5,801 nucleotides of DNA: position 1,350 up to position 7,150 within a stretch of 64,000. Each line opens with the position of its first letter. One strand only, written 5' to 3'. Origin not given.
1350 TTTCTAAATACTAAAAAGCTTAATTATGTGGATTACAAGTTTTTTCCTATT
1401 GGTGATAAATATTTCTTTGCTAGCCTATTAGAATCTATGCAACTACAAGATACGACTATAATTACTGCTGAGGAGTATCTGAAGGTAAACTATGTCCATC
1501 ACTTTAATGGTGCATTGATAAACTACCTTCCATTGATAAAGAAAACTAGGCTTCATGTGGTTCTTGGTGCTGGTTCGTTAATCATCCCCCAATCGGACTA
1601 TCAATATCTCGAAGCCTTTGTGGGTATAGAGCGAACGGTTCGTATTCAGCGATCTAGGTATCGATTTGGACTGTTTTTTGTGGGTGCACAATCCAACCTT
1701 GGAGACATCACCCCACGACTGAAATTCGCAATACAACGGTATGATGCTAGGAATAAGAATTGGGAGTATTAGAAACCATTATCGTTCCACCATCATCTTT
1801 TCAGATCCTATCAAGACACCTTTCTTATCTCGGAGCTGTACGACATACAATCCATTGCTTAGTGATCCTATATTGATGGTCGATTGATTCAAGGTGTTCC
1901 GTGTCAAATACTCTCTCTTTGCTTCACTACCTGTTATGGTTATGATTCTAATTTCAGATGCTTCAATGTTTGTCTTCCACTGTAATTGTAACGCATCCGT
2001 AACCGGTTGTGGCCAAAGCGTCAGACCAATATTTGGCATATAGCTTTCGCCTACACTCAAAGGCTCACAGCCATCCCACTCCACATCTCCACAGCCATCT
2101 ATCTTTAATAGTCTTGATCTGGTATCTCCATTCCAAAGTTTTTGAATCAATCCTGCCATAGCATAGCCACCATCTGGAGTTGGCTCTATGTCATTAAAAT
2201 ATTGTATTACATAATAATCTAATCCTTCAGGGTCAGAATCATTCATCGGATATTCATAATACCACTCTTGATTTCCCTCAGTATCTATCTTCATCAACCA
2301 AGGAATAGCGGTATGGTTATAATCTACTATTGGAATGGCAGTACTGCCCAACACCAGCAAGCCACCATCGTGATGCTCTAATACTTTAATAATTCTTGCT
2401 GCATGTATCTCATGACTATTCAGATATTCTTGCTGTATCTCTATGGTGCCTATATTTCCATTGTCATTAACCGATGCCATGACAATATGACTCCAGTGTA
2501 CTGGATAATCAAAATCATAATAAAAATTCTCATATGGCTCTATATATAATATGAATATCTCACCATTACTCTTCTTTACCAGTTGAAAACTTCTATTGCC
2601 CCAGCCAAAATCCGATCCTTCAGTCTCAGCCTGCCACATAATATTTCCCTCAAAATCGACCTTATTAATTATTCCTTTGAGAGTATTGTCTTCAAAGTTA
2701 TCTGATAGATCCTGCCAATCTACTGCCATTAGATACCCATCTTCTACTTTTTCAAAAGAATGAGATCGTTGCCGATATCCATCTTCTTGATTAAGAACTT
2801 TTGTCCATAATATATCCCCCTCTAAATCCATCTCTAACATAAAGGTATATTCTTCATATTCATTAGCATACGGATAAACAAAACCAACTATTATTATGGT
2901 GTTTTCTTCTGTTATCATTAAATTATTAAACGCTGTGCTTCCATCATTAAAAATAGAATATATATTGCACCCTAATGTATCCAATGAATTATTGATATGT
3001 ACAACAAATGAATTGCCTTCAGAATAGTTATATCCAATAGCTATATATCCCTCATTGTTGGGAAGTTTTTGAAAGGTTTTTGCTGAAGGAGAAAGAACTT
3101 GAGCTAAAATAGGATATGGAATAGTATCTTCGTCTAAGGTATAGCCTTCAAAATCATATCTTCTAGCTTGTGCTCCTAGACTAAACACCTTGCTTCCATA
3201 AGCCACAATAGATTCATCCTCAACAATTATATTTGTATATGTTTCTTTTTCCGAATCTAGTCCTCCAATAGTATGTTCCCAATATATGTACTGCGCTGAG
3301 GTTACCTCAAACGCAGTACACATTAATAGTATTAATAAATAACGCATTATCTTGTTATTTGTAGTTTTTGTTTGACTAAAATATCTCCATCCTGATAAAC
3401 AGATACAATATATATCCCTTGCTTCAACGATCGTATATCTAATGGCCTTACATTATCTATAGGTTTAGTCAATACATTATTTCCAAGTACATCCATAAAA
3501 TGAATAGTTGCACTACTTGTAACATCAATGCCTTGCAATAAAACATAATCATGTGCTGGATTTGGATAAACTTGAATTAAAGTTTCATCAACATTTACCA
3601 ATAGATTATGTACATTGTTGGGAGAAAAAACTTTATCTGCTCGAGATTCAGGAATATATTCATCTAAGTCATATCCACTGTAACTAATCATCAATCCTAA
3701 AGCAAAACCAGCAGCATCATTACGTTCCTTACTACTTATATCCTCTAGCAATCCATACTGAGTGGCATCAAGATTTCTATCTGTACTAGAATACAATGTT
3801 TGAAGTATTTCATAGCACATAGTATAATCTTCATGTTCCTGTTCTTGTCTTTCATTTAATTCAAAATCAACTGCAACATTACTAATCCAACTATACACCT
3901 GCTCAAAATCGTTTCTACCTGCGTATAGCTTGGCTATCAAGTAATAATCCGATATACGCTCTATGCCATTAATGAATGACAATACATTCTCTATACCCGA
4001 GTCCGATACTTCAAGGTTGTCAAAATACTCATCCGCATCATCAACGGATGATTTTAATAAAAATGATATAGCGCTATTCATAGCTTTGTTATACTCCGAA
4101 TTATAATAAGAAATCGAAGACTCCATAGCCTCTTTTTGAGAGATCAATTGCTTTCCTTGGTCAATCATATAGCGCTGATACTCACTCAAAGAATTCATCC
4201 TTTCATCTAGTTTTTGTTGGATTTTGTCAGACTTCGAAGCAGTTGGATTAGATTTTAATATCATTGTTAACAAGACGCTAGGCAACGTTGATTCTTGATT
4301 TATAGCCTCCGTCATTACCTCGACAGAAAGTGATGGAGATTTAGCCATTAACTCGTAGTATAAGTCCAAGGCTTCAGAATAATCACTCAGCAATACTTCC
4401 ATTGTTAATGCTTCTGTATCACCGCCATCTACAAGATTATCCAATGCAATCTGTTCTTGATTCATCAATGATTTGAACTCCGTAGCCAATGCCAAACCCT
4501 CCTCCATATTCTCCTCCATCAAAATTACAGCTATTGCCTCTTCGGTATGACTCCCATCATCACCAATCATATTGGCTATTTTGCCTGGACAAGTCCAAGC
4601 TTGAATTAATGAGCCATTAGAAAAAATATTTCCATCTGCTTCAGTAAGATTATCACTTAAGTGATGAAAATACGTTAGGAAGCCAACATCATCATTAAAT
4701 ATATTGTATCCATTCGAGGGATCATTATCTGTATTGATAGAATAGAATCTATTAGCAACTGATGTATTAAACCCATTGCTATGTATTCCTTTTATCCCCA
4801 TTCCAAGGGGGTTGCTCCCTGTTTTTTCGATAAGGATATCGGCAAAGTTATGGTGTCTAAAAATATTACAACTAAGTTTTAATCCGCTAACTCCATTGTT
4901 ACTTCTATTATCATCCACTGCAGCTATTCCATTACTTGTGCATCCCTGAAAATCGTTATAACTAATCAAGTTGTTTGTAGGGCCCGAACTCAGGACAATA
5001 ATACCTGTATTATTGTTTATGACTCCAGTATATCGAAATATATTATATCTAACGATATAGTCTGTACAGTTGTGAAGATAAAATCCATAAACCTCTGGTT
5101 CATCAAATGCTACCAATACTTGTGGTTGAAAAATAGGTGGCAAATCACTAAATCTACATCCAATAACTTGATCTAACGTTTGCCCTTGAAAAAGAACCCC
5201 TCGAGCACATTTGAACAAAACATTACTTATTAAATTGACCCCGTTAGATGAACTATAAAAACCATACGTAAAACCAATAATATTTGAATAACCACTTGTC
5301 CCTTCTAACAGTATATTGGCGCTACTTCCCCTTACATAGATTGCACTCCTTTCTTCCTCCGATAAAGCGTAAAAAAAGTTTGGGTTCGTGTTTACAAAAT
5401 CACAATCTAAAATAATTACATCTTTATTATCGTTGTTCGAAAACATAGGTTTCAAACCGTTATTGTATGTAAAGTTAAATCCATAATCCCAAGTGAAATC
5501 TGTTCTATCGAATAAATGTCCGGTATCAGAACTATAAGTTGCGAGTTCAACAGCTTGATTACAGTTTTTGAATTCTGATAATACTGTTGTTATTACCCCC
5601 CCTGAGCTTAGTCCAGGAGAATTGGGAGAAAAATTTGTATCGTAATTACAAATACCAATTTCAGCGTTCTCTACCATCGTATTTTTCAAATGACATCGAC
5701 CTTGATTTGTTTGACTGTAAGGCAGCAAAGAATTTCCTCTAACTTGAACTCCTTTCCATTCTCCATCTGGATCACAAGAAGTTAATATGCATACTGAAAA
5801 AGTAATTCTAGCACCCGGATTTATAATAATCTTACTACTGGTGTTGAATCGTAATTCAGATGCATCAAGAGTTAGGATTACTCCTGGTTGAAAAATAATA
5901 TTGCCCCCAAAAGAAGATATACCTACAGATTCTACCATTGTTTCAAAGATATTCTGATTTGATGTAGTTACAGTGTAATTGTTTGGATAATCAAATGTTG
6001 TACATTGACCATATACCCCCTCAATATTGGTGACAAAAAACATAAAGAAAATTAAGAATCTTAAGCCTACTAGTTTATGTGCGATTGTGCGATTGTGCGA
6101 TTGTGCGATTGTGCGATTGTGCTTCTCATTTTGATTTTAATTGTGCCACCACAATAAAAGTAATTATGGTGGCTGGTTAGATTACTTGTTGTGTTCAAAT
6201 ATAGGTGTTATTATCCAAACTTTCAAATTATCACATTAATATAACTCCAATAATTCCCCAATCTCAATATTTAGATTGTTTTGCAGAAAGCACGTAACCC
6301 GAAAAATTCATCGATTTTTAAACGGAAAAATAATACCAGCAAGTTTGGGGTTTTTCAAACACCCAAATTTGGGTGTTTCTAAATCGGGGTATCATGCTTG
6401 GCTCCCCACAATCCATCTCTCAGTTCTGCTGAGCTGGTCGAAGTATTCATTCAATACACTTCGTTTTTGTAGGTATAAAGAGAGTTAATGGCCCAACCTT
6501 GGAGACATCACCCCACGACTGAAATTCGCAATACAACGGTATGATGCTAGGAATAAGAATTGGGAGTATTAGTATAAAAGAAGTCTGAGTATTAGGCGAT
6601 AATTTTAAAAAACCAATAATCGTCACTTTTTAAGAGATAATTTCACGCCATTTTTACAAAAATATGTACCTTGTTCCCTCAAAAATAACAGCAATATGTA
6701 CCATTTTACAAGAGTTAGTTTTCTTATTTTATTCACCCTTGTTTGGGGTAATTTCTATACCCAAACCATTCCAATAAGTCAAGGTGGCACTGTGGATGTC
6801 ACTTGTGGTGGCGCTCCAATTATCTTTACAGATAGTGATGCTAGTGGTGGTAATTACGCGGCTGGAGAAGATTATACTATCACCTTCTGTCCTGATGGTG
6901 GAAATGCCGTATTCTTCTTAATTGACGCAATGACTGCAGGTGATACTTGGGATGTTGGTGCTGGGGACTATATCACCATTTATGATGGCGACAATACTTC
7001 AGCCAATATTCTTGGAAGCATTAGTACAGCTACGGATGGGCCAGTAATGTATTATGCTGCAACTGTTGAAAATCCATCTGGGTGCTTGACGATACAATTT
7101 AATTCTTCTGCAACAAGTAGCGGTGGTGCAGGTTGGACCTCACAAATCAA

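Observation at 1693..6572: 4.72-kb two-gene T9SS cargo cassette bracketed by perfect 80-bp direct repeats that duplicate the 3' end of the neighbouring gene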

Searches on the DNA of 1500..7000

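Call 43: search_rna_families(source=window, start=1500, end=7000, threshold=evalue, max_evalue=1)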
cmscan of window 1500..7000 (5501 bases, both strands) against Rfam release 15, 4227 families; matches with E-value up to 1: 0.
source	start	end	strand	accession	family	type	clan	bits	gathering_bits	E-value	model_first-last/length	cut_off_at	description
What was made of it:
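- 6123..6492 (.): Non-coding upstream region of the cassette operon. It holds sigma-70-like hexamers on the minus strand and a perfect 22-nt palindrome at 6357-6378. Its right end is the unsupported junction with copy 2. No Rfam match (call 43).
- Tried and rejected: There was no Rfam hit in 1500-7000 at E<=1 (call 43).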

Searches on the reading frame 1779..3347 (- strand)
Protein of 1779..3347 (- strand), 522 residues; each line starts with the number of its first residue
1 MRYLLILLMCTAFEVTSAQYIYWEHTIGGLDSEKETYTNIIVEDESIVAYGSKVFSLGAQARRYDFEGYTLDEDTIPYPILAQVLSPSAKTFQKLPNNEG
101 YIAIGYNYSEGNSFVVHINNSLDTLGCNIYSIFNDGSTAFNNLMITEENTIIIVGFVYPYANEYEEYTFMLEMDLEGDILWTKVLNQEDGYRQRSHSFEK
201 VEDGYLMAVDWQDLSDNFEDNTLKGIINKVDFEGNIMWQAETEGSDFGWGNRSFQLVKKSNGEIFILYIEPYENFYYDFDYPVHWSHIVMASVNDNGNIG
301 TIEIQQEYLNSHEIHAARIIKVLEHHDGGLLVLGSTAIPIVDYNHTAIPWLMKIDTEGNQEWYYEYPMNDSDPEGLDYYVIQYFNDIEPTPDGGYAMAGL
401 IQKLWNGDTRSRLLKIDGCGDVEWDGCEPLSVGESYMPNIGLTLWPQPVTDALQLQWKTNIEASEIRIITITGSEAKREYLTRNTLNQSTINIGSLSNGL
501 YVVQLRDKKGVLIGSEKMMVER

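Call 4: search_protein_families(library=pfam, proteins=[window:1779-3347:-], max_evalue=0.01)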
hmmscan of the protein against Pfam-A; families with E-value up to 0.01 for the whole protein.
window:1779-3347:- (522 aa): 1 family
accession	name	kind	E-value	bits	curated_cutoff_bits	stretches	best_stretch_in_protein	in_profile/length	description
PF18962.6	Por_Secre_tail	-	1.3e-08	35.4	27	1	444-513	1-70/75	Secretion system C-terminal sorting domain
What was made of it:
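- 1779..3347 (-): 522-aa secreted protein with a type-A T9SS C-terminal sorting domain. The N-terminus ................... looks like a signal peptide. PF18962 E=1e-8 (call 4).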

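Call 9: find_encoding_contigs(protein=window:1779-3347:-, flank=10000, max_places=10)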
Protein window:1779-3347:- (522 aa): 1 contig read that carries it; 1 place shown.
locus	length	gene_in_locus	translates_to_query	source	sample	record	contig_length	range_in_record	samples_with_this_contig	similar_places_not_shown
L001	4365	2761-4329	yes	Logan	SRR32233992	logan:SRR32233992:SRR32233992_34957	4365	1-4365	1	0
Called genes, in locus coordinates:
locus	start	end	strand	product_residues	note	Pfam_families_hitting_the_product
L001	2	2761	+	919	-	?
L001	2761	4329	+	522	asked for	PF18962:Por_Secre_tail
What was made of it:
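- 1779..3347 (-): The exact protein is on Logan contig L001 (call 9).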

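Call 41: search_protein_representatives(protein=window:1779-3347:-)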
Query: 522 residues. Proteins with E-value up to 0.001 (for the whole library): 4093; up to 1e-10: 230; up to 1e-30: 13. The best 150 are listed.
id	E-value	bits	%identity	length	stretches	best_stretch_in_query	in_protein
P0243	0.0e+00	1191.3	100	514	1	9-522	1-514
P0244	1.4e-71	258.2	34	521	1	1-522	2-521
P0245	3.8e-42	161.0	36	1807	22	383-425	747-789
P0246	7.4e-41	156.8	29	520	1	19-515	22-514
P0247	1.6e-38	149.0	28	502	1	2-507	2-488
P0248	4.0e-35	137.9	30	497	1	5-522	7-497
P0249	1.3e-34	136.1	30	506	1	1-510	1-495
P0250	2.0e-33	132.3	29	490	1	18-520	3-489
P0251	2.8e-33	131.8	29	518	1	1-476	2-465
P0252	4.3e-33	131.2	25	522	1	4-509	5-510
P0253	7.8e-33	130.3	28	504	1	3-513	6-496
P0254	1.4e-31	126.2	30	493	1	17-520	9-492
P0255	6.7e-31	123.9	26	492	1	5-520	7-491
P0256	1.7e-30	122.6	28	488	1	7-492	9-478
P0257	5.2e-29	117.7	34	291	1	225-520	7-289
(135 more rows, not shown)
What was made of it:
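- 1779..3347 (-): Best non-self homologue is 34% identical (call 41).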

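Call 45: find_encoding_contigs(protein=window:1779-3323:-, flank=10000, max_places=10)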
Protein window:1779-3323:- (514 aa): no gene with exactly this product is on record in the collection.

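Call 59: search_protein_families(library=ncbifam, proteins=[window:1779-3347:-], max_evalue=0.01)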
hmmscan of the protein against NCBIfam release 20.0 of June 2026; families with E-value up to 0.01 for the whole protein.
window:1779-3347:- (522 aa): 1 family
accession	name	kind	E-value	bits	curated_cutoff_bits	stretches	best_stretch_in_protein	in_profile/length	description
TIGR04183.1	Por_Secre_tail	domain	5.4e-05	23.1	23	1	445-511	2-64/72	T9SS type A sorting domain-containing protein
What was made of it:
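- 1779..3347 (-): TIGR04183 scores 23.1 bits against a cut-off of 23 (call 59).
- Checked: two minus-strand genes with type-A T9SS CTDs: 1779..3347 (522 aa) and 3347..6043 (898 aa), matching PF18962 and TIGR04183 (calls 4, 59);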

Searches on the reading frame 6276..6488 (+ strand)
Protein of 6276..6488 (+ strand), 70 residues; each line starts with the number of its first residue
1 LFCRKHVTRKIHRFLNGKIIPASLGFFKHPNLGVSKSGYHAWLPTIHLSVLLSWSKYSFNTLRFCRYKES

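Call 40: find_encoding_contigs(protein=window:6276-6488:+, flank=10000, max_places=6)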
Protein window:6276-6488:+ (70 aa): no gene with exactly this product is on record in the collection.
